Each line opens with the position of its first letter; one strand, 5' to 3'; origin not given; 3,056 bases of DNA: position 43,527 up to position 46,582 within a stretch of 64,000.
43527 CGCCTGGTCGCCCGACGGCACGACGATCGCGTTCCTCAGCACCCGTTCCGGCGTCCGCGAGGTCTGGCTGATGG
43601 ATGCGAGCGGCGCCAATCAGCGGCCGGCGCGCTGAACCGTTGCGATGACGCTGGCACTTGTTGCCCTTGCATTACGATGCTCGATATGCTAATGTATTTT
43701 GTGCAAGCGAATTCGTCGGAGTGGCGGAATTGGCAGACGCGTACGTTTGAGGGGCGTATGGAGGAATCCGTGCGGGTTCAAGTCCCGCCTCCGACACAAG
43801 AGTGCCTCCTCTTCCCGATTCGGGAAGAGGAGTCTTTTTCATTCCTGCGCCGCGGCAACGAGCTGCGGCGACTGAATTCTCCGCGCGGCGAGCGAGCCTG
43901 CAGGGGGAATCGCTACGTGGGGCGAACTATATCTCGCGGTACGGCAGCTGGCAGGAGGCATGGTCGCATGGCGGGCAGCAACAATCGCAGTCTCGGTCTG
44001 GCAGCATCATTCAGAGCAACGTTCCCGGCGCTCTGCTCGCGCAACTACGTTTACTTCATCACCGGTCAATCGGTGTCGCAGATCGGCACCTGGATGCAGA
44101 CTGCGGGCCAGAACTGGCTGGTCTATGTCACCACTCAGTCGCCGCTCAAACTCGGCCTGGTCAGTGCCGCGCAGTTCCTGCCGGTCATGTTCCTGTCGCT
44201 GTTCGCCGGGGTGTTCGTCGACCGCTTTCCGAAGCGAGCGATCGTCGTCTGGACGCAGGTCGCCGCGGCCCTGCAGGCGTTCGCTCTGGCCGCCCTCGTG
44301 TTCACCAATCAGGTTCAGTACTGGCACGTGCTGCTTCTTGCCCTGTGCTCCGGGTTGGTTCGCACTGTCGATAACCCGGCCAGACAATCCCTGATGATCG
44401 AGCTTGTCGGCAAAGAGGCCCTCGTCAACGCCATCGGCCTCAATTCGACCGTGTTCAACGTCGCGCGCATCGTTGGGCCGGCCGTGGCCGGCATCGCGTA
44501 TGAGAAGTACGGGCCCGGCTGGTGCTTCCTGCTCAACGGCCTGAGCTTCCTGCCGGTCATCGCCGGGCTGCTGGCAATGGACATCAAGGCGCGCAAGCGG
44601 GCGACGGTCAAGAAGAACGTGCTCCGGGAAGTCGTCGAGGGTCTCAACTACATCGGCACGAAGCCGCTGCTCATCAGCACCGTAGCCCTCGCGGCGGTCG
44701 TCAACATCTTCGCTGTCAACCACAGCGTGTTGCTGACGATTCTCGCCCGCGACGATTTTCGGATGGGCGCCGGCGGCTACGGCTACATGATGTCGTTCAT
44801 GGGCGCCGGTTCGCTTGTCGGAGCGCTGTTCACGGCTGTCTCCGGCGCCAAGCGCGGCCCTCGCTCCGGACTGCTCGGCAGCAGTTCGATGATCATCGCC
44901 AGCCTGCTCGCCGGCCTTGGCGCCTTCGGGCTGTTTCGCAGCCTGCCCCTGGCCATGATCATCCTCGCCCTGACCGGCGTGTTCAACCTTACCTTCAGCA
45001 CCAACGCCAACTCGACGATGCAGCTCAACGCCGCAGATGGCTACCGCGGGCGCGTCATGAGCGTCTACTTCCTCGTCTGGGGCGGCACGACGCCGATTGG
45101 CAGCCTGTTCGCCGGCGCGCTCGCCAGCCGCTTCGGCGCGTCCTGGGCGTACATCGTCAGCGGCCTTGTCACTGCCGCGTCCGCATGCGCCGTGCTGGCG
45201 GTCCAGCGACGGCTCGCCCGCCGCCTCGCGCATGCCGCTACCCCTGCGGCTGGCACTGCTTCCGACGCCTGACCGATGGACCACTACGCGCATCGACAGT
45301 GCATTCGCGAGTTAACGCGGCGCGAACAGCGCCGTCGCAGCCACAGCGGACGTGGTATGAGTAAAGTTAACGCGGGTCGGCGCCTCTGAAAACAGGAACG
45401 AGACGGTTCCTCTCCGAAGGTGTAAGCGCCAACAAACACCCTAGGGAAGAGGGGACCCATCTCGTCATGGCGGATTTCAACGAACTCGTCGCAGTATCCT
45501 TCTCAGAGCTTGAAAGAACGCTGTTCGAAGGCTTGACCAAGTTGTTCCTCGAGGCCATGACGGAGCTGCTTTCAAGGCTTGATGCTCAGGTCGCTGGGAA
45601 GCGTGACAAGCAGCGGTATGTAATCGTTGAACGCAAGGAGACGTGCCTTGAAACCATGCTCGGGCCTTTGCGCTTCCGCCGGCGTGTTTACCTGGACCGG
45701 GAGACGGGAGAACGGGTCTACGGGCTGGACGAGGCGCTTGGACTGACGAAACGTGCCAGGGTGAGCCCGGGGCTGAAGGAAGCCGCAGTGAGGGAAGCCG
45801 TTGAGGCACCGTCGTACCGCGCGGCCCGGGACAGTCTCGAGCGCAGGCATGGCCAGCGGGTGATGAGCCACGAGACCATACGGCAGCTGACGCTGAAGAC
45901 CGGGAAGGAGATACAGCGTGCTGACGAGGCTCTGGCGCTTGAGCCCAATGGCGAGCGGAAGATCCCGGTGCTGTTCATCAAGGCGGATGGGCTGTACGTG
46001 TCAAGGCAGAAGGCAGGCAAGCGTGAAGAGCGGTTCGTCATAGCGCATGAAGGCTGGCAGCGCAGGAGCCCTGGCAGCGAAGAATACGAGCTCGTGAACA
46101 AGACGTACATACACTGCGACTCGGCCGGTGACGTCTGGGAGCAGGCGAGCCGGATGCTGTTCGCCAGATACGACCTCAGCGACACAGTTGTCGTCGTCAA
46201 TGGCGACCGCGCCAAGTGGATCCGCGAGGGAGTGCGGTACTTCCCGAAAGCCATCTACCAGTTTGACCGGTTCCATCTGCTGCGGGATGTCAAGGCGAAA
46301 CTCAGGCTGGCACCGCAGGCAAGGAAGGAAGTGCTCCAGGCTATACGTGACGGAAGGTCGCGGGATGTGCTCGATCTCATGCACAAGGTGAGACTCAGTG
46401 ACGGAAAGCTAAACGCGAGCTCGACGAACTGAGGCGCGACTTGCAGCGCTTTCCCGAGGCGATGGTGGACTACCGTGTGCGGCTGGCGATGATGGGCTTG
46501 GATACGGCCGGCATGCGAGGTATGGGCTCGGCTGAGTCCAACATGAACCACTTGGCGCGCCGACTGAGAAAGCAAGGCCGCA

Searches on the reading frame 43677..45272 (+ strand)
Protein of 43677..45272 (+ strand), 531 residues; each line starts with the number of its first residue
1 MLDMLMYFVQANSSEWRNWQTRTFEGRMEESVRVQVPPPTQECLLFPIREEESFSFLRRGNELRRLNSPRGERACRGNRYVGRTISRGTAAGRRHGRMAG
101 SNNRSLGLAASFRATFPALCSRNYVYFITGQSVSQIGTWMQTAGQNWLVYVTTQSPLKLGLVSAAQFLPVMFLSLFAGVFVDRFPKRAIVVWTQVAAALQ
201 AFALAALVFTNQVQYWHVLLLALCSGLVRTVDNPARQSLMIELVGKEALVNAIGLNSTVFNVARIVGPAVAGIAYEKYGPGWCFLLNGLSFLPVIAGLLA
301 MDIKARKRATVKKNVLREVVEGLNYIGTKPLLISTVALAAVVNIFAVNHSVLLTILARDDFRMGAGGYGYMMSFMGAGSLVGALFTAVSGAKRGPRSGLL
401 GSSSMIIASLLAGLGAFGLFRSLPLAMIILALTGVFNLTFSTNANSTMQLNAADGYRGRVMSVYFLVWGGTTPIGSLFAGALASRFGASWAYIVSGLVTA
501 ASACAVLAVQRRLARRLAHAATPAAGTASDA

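Call 67: search_protein_families(library=pfam, proteins=[window:43677-45272:+], max_evalue=0.00001)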
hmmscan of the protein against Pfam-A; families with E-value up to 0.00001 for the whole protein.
window:43677-45272:+ (531 aa): 2 families
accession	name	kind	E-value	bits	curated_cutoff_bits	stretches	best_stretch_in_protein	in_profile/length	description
PF05977.19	MFS_3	-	7.6e-58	196.7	27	1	129-510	17-394/524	Transmembrane secretion effector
PF07690.21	MFS_1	-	1.1e-35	123.6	33.4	2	131-468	5-339/347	Major Facilitator Superfamily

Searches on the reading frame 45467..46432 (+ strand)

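Call 67: search_protein_families(library=pfam, proteins=[window:45467-46432:+], max_evalue=0.00001)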
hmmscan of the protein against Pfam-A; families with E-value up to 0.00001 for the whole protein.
window:45467-46432:+ (321 aa): 1 family
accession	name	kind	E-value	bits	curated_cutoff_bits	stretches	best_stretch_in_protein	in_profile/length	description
PF06782.17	UPF0236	-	1.6e-84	284.5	24.3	1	10-306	6-300/400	Uncharacterised protein family (UPF0236)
